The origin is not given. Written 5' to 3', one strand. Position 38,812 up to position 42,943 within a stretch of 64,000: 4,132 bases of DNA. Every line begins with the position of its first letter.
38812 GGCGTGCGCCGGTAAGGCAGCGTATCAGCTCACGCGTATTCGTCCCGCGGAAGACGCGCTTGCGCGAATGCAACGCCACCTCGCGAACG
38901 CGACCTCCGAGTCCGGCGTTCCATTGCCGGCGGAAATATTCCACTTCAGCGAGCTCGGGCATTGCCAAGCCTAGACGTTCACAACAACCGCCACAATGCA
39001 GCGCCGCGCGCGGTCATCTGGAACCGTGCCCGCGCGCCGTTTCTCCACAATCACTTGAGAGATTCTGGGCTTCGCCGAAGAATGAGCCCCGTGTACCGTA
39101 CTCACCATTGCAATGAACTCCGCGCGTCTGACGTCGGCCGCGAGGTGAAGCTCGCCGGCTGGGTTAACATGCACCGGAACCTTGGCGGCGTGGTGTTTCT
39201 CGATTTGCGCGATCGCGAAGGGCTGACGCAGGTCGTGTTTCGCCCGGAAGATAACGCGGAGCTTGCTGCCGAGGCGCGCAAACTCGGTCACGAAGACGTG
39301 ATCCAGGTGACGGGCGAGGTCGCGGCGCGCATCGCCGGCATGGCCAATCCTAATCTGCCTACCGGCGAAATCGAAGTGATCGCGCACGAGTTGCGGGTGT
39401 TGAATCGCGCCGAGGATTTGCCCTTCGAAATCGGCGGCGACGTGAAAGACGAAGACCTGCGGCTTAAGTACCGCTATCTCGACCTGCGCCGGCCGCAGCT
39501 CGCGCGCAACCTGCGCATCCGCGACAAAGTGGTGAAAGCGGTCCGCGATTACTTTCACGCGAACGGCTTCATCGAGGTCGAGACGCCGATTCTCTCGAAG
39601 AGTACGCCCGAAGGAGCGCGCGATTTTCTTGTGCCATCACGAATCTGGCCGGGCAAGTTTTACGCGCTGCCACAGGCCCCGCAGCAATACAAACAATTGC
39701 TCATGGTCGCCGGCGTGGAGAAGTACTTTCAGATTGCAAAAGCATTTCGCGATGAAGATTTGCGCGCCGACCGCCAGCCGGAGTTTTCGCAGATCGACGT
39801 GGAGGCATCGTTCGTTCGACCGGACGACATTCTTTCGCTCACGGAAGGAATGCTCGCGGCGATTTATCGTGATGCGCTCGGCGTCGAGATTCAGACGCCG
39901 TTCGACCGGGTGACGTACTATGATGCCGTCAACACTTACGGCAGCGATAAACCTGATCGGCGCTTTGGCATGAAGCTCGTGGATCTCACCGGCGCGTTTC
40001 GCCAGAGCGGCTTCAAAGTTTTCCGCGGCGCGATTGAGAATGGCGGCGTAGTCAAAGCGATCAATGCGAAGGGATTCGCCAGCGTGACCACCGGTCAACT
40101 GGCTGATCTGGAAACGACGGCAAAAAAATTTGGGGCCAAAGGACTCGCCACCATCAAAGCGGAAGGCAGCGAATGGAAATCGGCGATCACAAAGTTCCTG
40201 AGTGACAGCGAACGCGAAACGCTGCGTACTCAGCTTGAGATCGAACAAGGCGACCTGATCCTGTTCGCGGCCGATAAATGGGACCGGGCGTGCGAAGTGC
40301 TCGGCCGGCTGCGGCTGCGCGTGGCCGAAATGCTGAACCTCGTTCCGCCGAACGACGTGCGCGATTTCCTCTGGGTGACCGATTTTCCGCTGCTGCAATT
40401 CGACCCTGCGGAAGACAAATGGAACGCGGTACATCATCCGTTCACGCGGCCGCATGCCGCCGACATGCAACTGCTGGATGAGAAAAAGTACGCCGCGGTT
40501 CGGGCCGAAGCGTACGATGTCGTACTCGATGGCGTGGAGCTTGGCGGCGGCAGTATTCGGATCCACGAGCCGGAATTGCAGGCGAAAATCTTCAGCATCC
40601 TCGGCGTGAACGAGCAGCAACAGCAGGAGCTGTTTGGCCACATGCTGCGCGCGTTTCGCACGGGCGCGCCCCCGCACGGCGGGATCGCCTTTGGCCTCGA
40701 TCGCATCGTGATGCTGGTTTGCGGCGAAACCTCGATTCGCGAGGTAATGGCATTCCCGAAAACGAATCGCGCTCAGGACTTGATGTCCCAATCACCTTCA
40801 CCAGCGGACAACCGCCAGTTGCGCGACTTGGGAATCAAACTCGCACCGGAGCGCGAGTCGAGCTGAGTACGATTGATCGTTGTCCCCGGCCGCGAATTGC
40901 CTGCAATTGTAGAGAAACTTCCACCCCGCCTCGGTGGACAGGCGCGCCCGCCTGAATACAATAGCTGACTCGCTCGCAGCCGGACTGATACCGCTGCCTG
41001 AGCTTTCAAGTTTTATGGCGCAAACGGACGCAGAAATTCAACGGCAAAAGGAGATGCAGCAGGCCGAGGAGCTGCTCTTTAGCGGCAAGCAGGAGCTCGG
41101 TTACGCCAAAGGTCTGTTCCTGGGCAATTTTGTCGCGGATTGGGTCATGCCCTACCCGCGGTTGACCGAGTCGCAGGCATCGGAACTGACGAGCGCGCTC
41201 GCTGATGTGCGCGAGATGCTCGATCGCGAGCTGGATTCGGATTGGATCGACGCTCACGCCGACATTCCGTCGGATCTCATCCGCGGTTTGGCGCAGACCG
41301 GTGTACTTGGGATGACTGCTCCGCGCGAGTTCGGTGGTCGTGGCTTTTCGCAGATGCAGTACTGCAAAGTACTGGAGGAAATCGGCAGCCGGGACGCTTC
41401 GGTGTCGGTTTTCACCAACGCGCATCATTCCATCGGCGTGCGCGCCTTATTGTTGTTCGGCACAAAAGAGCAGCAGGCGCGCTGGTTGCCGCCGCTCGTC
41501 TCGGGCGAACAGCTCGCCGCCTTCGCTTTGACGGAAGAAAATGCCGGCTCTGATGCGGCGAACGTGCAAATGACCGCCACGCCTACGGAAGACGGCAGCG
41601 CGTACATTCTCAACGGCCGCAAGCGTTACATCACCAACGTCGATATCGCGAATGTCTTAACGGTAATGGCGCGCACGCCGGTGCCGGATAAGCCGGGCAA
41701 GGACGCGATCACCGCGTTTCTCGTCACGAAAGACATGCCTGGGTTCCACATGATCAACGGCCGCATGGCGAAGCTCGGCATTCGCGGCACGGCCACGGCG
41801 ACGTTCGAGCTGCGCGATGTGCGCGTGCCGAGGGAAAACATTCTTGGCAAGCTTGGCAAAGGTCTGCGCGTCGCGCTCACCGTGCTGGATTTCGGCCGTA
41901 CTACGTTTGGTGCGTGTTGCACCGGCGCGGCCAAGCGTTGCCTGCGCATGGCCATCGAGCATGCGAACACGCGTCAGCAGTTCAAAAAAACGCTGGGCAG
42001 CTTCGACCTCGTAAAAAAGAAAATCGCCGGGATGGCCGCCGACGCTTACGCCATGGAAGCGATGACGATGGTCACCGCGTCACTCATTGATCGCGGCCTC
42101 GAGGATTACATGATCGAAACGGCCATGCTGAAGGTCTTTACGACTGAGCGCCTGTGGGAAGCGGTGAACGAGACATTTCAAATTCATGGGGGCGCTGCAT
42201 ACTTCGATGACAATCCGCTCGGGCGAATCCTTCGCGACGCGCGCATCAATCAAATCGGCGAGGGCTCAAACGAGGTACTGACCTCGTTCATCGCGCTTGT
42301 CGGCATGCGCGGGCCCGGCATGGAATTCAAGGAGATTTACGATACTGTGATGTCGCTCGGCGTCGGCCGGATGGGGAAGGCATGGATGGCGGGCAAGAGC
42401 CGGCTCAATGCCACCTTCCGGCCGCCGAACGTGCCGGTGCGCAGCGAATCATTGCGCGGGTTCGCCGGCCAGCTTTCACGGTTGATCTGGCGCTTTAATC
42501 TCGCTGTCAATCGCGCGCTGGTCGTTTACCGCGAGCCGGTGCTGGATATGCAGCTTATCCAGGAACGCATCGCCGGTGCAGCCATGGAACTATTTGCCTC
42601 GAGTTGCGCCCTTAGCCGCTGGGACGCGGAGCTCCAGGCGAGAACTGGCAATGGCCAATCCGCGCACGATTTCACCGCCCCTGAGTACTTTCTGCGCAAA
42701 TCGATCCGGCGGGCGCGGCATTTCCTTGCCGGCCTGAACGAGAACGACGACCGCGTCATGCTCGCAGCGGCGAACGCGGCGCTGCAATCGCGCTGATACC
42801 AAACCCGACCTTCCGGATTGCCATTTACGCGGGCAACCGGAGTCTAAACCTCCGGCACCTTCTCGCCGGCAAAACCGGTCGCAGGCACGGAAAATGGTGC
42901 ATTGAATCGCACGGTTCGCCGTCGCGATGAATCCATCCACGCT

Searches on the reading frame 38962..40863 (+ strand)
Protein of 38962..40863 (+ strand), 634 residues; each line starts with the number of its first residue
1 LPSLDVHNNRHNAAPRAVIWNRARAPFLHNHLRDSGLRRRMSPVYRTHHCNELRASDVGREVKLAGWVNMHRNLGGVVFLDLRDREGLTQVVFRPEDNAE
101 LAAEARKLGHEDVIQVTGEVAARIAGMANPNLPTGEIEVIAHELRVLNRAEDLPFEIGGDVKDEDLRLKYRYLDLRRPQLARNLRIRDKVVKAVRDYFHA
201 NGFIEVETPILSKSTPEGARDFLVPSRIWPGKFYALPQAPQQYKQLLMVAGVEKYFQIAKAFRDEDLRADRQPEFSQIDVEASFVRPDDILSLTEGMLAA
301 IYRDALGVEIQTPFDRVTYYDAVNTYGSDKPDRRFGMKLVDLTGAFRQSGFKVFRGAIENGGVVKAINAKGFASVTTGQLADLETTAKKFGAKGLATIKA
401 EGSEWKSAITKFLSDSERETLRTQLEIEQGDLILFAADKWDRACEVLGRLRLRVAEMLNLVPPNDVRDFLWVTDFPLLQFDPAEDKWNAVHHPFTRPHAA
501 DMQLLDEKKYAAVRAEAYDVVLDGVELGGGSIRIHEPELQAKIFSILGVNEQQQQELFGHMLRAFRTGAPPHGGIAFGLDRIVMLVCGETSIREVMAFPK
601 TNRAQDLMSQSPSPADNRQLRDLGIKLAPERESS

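Call 68: search_protein_families(library=pfam, proteins=[window:38962-40863:+], max_evalue=0.0001)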
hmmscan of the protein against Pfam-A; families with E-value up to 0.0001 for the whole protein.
window:38962-40863:+ (634 aa): 3 families
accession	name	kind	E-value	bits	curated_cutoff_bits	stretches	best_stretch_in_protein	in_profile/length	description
PF00152.25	tRNA-synt_2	-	2.2e-117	392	25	1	163-601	1-307/308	tRNA synthetases class II (D, K and N)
PF02938.19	GAD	-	8.8e-23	80.8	23.4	1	354-447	1-95/95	GAD domain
PF01336.31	tRNA_anti-codon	-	1.7e-15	57.2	27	1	62-147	1-75/75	OB-fold nucleic acid binding domain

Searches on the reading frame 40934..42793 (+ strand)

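Call 68: search_protein_families(library=pfam, proteins=[window:40934-42793:+], max_evalue=0.0001)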
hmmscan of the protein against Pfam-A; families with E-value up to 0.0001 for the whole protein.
window:40934-42793:+ (620 aa): 6 families
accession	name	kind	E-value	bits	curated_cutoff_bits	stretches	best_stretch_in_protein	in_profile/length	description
PF00441.29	Acyl-CoA_dh_1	-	5.2e-40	137.5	22.4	1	308-454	1-146/150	Acyl-CoA dehydrogenase, C-terminal domain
PF02771.21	Acyl-CoA_dh_N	-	2.3e-25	89.6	22.9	1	90-192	9-113/113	Acyl-CoA dehydrogenase, N-terminal domain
PF02770.24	Acyl-CoA_dh_M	-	6.1e-24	84.5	33.3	1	196-296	1-97/97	Acyl-CoA dehydrogenase, middle domain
PF08028.16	Acyl-CoA_dh_2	-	2.2e-18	67.3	22.7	1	324-440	2-127/134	Acyl-CoA dehydrogenase, C-terminal domain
PF21343.2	ACAD9-ACADV_C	-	3.5e-12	47.1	27.8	1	506-605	2-99/120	ACAD9/ACADV, C-terminal domain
PF22924.1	ACOX_C_alpha1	-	1.5e-06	28.5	27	1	322-451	8-162/169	Acyl-CoA oxidase, C-alpha1 domain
